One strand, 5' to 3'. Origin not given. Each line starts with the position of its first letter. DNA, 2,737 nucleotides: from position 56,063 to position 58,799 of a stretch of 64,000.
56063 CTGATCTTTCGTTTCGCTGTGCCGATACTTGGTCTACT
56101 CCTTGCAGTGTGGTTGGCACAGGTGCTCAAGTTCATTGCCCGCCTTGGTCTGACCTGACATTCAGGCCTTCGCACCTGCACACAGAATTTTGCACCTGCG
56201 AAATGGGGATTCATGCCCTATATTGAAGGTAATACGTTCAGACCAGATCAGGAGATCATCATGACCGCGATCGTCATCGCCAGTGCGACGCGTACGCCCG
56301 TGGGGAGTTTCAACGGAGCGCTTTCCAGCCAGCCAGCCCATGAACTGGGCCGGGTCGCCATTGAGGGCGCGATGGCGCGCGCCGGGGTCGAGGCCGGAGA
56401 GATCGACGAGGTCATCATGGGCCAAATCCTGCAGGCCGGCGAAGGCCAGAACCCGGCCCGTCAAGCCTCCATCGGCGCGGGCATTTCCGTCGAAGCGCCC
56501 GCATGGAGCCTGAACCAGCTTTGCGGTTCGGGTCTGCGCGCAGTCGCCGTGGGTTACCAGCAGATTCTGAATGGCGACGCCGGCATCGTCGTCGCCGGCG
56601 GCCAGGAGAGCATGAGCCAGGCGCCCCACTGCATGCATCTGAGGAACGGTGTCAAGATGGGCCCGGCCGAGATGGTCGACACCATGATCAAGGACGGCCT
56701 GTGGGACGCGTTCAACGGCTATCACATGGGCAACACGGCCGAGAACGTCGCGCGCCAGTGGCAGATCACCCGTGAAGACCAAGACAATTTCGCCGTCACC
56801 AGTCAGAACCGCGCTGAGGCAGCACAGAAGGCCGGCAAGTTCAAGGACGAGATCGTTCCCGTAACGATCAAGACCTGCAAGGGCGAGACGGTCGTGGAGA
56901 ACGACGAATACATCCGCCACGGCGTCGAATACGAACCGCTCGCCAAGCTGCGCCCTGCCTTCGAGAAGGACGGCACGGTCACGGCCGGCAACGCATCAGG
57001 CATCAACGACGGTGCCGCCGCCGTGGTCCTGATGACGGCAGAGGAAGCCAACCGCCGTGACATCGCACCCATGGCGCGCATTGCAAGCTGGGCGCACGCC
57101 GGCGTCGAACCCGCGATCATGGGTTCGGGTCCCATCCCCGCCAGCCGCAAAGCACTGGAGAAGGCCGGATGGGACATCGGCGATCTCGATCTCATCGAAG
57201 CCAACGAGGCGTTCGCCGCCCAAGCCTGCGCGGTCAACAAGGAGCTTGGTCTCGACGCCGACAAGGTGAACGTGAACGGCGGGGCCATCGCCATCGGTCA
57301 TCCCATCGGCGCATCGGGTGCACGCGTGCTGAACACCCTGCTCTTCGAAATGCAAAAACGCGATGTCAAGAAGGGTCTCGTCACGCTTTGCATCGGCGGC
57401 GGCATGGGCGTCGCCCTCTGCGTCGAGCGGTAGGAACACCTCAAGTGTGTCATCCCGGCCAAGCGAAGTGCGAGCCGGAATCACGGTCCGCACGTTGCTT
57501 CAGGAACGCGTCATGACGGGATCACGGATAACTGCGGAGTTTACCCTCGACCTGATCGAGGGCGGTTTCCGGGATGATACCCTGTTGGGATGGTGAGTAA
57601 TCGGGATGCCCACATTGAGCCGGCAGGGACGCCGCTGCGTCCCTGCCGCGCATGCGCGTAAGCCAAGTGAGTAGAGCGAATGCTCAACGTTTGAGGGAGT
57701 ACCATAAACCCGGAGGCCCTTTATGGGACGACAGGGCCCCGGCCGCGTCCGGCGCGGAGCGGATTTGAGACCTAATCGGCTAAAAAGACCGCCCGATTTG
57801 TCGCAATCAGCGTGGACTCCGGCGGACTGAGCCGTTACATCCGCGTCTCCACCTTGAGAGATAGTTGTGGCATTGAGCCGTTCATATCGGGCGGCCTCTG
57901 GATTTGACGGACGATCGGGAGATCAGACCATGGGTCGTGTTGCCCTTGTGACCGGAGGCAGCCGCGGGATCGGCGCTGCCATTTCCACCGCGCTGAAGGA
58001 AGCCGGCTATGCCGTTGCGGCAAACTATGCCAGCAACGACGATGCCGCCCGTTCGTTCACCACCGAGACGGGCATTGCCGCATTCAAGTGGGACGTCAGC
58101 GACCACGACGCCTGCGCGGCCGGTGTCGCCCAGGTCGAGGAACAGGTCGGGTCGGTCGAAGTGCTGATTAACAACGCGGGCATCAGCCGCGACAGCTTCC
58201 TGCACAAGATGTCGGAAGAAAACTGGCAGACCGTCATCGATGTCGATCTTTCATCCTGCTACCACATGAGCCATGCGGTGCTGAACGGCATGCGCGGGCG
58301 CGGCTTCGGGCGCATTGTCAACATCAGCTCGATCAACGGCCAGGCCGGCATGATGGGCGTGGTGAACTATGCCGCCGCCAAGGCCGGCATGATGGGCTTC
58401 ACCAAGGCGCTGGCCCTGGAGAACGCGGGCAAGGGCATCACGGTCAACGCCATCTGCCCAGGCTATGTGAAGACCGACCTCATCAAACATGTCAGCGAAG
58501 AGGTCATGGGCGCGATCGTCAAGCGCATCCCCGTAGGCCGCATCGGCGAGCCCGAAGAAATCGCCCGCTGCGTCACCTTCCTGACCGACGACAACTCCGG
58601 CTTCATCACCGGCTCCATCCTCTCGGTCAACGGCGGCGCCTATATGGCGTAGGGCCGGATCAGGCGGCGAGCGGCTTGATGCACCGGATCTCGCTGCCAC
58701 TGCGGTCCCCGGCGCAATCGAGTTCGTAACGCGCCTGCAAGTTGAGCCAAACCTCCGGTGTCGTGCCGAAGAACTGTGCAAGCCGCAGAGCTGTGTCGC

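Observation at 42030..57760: A mosaic MITE/RIME-like intergenic repeat family present in three copies, two of them splitting the PHA operon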

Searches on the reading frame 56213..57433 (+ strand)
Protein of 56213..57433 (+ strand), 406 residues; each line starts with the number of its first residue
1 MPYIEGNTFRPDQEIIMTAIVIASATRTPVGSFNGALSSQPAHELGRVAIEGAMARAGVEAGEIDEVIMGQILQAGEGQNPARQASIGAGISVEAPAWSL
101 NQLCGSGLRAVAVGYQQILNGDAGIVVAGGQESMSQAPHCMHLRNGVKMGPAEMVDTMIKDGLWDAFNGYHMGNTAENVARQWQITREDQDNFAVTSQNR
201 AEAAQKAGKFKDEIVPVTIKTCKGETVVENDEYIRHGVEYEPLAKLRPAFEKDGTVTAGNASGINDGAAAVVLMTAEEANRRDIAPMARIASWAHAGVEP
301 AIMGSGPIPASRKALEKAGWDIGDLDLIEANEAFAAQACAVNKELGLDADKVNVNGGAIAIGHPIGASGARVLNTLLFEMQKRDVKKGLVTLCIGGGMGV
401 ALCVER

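Call 9: search_protein_families(library=pfam, proteins=[window:56213-57430:+])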
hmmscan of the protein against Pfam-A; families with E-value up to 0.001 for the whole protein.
window:56213-57430:+ (406 aa): 3 families
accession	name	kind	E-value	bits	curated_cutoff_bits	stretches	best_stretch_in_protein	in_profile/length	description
PF00108.29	Thiolase_N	-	1e-106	356.6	26.4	1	20-276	1-259/260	Thiolase, N-terminal domain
PF02803.24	Thiolase_C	-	3.1e-51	172.6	27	1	285-406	2-123/123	Thiolase, C-terminal domain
PF00109.32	ketoacyl-synt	-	0.0004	20.5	20.8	1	93-145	163-215/252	Beta-ketoacyl synthase, N-terminal domain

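Call 11: find_encoding_contigs(protein=window:56213-57433:+, flank=10000, max_places=10)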
Protein window:56213-57433:+ (406 aa): no gene with exactly this product is on record in the collection.

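Call 15: find_encoding_contigs(protein=window:56261-57433:+, flank=10000, max_places=10)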
Protein window:56261-57433:+ (390 aa): no gene with exactly this product is on record in the collection.

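Call 16: find_homologous_proteins(query=window:56261-57430:+, max_evalue=1e-100)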
Query window:56261-57430:+ (390 aa): 8000 proteins with E <= 1e-100 among 8000 candidates; the best 120 are listed.
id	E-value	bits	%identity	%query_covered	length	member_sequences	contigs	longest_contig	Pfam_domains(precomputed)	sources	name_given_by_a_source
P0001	8.9e-253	856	100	100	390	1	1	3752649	PF02803.25,PF00108.30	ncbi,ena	-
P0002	1.7e-232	789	92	100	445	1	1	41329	PF02803.25,PF00108.30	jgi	jgi:acetyl-CoA C-acetyltransferase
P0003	5.4e-231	784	92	100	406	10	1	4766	PF02803.25,PF00108.30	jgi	jgi:acetyl-CoA C-acetyltransferase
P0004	2.3e-227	772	90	100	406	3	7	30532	PF02803.25,PF00108.30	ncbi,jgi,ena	jgi:acetyl-CoA C-acetyltransferase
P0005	3.8e-227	772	90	100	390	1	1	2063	PF02803.25,PF00108.30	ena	-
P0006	1.7e-225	766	88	100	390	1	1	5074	PF02803.25,PF00108.30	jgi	-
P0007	6.1e-220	748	87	100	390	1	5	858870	PF02803.25,PF00108.30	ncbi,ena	-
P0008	6.1e-220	748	87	100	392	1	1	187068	PF02803.25,PF00108.30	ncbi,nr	ncbi:MAG: acetyl-CoA C-acyltransferase [Rhodospirillaceae bacterium]|nr:acetyl-CoA C-acyltransferase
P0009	6.7e-220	748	87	100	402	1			PF02803.25,PF00108.30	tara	tara:strand:+ start:10768 stop:11976 length:1209 start_codon:yes stop_codon:yes gene_type:complete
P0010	3.3e-219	746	86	100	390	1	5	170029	PF02803.25,PF00108.30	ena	-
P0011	4.1e-219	745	86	100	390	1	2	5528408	PF02803.25,PF00108.30,PF22691.3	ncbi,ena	-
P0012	3.2e-218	742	86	100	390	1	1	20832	PF02803.25,PF00109.33,PF00108.30,PF22691.3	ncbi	ncbi:MAG: acetyl-CoA C-acetyltransferase [Pseudomonadota bacterium]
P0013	8.6e-214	728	85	100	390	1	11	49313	PF02803.25,PF00108.30,PF22691.3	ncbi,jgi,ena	jgi:acetyl-CoA C-acetyltransferase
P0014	1.1e-213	728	84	100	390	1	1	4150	PF02803.25,PF00108.30,PF22691.3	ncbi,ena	-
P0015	5.3e-213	725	84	100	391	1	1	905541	PF02803.25,PF00108.30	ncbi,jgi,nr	ncbi:MAG: acetyl-CoA C-acetyltransferase [Rhodospirillales bacterium]|nr:acetyl-CoA C-acetyltransfer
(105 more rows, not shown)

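Call 17: find_encoding_contigs(protein=P0001, flank=10000, max_places=5)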
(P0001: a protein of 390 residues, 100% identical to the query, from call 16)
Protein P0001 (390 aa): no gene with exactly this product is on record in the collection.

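Call 18: find_encoding_contigs(protein=P0002, flank=10000, max_places=3)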
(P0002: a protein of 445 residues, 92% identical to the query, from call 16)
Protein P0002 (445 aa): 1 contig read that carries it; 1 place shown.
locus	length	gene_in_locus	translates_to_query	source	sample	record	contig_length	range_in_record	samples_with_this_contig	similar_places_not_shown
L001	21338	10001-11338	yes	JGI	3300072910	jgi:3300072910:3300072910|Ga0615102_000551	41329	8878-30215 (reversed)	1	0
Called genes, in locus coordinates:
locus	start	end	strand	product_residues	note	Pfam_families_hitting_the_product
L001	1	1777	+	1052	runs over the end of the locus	PF00873:ACR_tran, PF03176:MMPL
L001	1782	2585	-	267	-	-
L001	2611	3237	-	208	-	PF07879:PHB_acc_N, PF05233:PHB_acc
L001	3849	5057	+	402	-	PF00561:Abhydrolase_1, PF12146:Hydrolase_4 (faint)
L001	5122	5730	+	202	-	-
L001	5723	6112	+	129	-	PF01022:HTH_5 (weak), PF12840:HTH_20, PF13601:HTH_34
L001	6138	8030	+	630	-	PF18566:Ldi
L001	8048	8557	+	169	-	PF01219:DAGK_prokar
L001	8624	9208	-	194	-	PF00583:Acetyltransf_1, PF13508:Acetyltransf_7, PF08445:FR47, PF13673:Acetyltransf_10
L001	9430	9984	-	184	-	-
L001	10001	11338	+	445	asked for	PF00108:Thiolase_N, PF02803:Thiolase_C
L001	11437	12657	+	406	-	PF07690:MFS_1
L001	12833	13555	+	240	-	PF00106:adh_short, PF08659:KR, PF13561:adh_short_C2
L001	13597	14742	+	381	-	PF00355:Rieske, PF00848:Ring_hydroxyl_A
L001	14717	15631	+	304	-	PF00892:EamA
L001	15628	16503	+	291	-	PF00892:EamA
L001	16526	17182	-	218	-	-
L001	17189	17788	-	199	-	PF02798:GST_N (weak), PF13417:GST_N_3, PF13409:GST_N_2, PF13410:GST_C_2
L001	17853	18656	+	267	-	PF13489:Methyltransf_23 (weak), PF08241:Methyltransf_11, PF13649:Methyltransf_25 (weak), PF08242:Methyltransf_12 (weak)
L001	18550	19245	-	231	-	PF13489:Methyltransf_23, PF07021:MetW, PF13649:Methyltransf_25, PF13847:Methyltransf_31, PF08241:Methyltransf_11, PF08242:Methyltransf_12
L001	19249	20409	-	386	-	PF00561:Abhydrolase_1, PF12697:Abhydrolase_6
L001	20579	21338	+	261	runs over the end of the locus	PF01817:CM_2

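Call 19: find_encoding_contigs(protein=P0007, flank=10000, max_places=3)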
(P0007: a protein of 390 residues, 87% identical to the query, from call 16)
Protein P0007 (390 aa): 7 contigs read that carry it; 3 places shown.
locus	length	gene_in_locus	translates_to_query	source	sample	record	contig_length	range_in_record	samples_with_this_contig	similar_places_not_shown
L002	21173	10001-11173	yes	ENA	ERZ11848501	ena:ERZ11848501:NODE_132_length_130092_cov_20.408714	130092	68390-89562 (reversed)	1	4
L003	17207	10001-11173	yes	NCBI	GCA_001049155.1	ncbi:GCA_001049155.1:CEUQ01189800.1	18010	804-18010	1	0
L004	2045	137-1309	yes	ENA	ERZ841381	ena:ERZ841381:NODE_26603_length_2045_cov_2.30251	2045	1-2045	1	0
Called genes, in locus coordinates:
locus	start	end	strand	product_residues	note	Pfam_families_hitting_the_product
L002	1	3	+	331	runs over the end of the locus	PF13449:Phytase-like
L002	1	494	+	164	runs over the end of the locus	PF13480:Acetyltransf_6 (faint), PF13302:Acetyltransf_3 (weak), PF00583:Acetyltransf_1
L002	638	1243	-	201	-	PF02592:Vut_1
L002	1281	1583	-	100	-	PF00830:Ribosomal_L28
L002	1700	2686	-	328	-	PF03308:MeaB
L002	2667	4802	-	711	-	PF01642:MM_CoA_mutase, PF02310:B12-binding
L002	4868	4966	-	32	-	-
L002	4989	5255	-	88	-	-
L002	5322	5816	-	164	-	PF06776:IalB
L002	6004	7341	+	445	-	PF00202:Aminotran_3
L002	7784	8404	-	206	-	PF07879:PHB_acc_N, PF05233:PHB_acc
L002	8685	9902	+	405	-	PF12146:Hydrolase_4 (faint), PF00561:Abhydrolase_1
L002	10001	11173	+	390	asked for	PF00108:Thiolase_N, PF02803:Thiolase_C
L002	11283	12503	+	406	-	PF07690:MFS_1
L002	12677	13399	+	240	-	PF00106:adh_short, PF08659:KR, PF13561:adh_short_C2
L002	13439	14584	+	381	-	PF00355:Rieske, PF00848:Ring_hydroxyl_A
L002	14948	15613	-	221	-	-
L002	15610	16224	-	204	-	PF13417:GST_N_3, PF13409:GST_N_2, PF13410:GST_C_2 (weak)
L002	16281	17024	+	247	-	PF08241:Methyltransf_11, PF13649:Methyltransf_25 (weak)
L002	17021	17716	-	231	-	PF07021:MetW, PF13489:Methyltransf_23, PF13649:Methyltransf_25 (weak), PF08241:Methyltransf_11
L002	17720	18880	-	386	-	PF00561:Abhydrolase_1, PF12697:Abhydrolase_6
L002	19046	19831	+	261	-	PF01817:CM_2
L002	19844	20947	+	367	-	PF00155:Aminotran_1_2, PF00266:Aminotran_5 (weak)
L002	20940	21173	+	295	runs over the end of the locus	PF03446:NAD_binding_2, PF03807:F420_oxidored, PF07991:KARI_N (weak), PF02153:PDH_N, PF20463:PDH_C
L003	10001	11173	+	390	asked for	PF00108:Thiolase_N, PF02803:Thiolase_C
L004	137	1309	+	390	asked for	PF00108:Thiolase_N, PF02803:Thiolase_C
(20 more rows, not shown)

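Call 39: list_cluster_members(proteins=[P0001, P0007, P0011])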
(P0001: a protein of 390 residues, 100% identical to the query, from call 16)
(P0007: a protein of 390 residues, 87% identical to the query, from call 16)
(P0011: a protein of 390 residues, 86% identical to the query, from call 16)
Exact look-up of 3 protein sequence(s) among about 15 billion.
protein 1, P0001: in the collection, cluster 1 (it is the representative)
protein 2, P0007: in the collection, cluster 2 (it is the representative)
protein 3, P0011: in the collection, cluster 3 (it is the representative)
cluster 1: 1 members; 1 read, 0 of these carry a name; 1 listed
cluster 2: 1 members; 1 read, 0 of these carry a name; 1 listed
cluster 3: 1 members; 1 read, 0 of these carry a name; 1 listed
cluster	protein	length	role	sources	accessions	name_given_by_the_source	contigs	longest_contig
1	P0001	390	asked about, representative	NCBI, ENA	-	-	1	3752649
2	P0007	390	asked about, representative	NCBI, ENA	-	-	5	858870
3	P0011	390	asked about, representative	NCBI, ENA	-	-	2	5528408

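Call 70: find_encoding_contigs(protein=P0004, flank=6000, max_places=4)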
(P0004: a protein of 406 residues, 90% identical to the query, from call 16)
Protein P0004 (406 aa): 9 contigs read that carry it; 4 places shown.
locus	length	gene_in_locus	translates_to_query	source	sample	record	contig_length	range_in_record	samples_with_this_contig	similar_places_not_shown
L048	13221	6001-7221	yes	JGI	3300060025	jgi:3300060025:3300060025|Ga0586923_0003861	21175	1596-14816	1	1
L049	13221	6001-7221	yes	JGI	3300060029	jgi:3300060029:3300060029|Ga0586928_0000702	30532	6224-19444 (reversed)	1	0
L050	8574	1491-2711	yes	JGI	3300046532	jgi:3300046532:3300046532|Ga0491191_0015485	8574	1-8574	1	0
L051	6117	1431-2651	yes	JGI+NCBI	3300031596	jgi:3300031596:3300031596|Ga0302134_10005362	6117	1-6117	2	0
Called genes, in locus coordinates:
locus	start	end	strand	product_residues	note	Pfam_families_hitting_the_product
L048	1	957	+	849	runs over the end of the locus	?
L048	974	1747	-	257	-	-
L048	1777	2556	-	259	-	PF07879:PHB_acc_N, PF05233:PHB_acc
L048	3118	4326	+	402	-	PF00561:Abhydrolase_1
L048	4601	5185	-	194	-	PF13527:Acetyltransf_9 (faint), PF00583:Acetyltransf_1, PF13508:Acetyltransf_7, PF08445:FR47, PF13673:Acetyltransf_10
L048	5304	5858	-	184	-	-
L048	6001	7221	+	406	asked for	PF00108:Thiolase_N, PF02803:Thiolase_C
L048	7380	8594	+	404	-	PF07690:MFS_1, PF00083:Sugar_tr (weak), PF07690:MFS_1 (weak)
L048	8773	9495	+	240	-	PF00106:adh_short, PF08659:KR, PF13561:adh_short_C2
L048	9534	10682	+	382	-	PF00355:Rieske, PF00848:Ring_hydroxyl_A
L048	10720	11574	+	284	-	PF00892:EamA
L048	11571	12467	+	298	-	PF00892:EamA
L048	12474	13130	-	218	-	-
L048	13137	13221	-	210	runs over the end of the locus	PF13417:GST_N_3, PF13409:GST_N_2, PF13410:GST_C_2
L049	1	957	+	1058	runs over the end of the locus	PF00873:ACR_tran, PF03176:MMPL, PF02355:SecD_SecF_C (weak)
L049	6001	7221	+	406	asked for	PF00108:Thiolase_N, PF02803:Thiolase_C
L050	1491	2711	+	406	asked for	PF00108:Thiolase_N, PF02803:Thiolase_C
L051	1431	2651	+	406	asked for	PF00108:Thiolase_N, PF02803:Thiolase_C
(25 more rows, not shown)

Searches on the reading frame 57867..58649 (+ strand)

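Call 9: search_protein_families(library=pfam, proteins=[window:57867-58649:+])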
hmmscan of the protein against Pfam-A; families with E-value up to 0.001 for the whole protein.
window:57867-58649:+ (261 aa): 4 families
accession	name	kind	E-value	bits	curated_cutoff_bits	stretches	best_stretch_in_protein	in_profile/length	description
PF13561.12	adh_short_C2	-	5.4e-60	203.3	27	1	33-257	6-234/236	Enoyl-(Acyl carrier protein) reductase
PF00106.31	adh_short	-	7e-55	186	26.6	1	24-212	1-193/195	short chain dehydrogenase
PF08659.16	KR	-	2e-15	57.6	22.6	1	26-192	3-169/180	KR domain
PF23441.1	SDR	-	0.00021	21.2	27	0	169-259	164-256/258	SDR-like rossmann domain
